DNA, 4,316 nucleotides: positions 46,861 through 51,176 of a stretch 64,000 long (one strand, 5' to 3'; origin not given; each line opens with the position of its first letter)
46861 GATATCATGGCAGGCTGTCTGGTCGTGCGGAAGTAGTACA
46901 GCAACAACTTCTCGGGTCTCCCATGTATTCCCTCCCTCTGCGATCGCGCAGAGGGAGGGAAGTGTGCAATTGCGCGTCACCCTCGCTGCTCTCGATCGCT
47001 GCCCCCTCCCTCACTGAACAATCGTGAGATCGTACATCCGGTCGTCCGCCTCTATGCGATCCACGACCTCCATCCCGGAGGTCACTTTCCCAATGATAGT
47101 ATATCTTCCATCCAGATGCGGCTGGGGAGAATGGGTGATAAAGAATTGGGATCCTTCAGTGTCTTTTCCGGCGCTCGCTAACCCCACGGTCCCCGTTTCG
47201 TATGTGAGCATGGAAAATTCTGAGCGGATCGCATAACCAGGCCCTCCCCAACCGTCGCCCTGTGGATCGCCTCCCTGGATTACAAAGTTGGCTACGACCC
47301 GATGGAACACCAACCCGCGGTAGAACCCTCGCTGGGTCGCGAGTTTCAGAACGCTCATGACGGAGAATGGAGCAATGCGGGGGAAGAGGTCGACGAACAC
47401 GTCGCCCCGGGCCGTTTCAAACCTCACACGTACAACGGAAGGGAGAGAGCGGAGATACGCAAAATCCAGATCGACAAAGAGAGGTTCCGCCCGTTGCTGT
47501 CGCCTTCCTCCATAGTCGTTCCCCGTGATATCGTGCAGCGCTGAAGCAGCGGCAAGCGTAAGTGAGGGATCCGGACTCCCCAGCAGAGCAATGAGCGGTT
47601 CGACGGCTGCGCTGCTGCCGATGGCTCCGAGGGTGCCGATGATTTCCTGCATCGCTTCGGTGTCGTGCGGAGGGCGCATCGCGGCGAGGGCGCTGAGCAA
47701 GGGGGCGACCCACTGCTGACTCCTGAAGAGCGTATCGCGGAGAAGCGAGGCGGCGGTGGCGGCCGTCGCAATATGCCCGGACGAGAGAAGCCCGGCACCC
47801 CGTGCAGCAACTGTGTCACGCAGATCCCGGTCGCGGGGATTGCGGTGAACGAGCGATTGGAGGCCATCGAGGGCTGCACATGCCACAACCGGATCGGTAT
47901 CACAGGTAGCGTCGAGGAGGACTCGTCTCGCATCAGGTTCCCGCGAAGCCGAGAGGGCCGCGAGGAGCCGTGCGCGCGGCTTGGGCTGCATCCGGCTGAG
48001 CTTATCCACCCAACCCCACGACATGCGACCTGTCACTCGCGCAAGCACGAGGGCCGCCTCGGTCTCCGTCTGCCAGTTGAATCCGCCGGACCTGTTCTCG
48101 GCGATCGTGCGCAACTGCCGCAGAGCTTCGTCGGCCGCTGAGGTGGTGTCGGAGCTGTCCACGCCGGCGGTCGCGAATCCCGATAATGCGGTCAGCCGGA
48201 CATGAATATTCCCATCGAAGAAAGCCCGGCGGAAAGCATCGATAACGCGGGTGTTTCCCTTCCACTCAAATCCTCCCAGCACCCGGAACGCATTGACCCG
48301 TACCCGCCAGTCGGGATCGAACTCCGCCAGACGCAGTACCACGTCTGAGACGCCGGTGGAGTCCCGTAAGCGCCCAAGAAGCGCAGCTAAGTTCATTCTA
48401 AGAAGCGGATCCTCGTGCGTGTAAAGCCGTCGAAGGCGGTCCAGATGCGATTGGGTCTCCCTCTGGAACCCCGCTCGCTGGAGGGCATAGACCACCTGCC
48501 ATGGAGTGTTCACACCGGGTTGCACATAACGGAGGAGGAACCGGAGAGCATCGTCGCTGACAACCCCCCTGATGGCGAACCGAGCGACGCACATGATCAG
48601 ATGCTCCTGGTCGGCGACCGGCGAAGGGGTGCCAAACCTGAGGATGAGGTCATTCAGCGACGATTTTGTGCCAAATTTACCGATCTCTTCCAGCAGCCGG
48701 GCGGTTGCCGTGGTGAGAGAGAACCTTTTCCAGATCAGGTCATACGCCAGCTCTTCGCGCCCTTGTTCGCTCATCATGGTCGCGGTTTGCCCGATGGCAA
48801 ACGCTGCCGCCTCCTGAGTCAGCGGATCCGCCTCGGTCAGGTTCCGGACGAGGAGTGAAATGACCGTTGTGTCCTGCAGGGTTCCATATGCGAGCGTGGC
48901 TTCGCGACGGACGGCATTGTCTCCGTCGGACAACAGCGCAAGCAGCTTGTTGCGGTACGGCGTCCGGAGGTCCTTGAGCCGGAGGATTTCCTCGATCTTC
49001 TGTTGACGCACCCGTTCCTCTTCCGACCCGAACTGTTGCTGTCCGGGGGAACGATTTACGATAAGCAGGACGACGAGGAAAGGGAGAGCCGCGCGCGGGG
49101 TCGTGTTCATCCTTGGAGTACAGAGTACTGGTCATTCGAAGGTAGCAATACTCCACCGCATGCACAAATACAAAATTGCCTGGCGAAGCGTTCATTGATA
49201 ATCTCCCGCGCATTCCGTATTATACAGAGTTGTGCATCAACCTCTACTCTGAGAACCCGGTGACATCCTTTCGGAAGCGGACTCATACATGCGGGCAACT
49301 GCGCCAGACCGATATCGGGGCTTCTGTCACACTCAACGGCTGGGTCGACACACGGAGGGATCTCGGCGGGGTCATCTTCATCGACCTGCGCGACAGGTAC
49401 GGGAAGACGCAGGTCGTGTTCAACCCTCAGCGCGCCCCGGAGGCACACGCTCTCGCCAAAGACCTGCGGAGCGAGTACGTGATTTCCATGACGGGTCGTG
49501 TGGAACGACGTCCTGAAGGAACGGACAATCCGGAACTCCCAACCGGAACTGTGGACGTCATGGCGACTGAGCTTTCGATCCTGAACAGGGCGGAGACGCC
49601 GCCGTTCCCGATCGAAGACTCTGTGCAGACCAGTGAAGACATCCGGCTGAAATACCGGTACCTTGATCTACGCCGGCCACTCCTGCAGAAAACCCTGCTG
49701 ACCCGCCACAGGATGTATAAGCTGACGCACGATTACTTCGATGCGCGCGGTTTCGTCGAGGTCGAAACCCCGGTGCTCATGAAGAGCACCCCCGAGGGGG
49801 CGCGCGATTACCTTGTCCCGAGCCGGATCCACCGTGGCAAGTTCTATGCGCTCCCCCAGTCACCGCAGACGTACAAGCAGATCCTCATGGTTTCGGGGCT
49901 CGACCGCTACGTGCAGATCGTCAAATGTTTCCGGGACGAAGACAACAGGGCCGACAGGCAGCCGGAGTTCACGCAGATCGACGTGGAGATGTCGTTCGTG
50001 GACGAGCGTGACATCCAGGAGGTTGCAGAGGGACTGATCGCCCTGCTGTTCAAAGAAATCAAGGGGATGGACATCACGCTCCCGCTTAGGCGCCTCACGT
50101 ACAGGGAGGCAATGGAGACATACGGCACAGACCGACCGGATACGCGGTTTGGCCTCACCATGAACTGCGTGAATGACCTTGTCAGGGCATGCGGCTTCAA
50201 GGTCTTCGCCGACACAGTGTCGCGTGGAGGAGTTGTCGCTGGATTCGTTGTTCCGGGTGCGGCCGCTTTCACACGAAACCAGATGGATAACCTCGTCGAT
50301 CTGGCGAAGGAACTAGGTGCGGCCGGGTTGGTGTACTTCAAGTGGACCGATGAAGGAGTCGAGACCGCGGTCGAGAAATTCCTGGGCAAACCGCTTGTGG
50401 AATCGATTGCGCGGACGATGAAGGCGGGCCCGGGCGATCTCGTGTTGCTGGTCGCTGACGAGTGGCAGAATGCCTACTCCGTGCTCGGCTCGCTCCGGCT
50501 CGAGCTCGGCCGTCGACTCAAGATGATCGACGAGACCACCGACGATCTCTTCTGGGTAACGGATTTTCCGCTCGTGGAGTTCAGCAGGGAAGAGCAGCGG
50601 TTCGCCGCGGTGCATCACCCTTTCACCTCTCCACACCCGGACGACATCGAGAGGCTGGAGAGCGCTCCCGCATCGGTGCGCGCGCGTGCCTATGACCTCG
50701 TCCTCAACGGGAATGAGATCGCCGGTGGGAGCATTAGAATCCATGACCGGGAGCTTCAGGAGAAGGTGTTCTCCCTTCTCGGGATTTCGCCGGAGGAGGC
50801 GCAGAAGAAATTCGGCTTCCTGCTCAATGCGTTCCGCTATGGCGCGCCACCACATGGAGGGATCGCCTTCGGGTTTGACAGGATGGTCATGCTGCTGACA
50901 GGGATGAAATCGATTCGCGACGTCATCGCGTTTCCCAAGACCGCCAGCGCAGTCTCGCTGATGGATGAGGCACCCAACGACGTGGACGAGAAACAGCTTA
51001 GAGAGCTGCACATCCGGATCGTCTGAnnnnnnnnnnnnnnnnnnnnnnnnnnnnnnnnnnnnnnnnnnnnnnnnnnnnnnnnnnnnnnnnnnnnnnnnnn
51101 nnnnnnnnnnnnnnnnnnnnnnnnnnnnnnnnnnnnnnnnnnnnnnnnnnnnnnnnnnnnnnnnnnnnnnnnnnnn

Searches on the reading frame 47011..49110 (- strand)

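Call 68: search_protein_families(library=pfam, proteins=[window:47011-49110:-], max_evalue=0.00001)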
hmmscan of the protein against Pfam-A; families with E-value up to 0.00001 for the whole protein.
window:47011-49110:- (699 aa): 3 families
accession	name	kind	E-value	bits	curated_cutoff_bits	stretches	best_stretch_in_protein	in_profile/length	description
PF00160.26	Pro_isomerase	-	8.6e-34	117.5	21.7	1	562-688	2-139/159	Cyclophilin type peptidyl-prolyl cis-trans isomerase/CLD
PF13646.12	HEAT_2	-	1.8e-28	99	27.7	2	28-106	10-87/88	HEAT repeats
PF02985.28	HEAT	-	6.7e-14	51.1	23.5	0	258-280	5-26/31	HEAT repeat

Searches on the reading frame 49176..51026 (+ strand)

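Call 68: search_protein_families(library=pfam, proteins=[window:49176-51026:+], max_evalue=0.00001)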
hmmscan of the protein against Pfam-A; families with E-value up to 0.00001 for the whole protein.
window:49176-51026:+ (616 aa): 3 families
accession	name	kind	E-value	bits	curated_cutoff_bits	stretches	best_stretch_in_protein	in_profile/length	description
PF00152.25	tRNA-synt_2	-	2.9e-122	408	25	1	153-589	1-307/308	tRNA synthetases class II (D, K and N)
PF02938.19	GAD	-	5.6e-21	75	23.4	1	344-436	1-94/95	GAD domain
PF01336.31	tRNA_anti-codon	-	1.6e-16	60.4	27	1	51-132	1-71/75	OB-fold nucleic acid binding domain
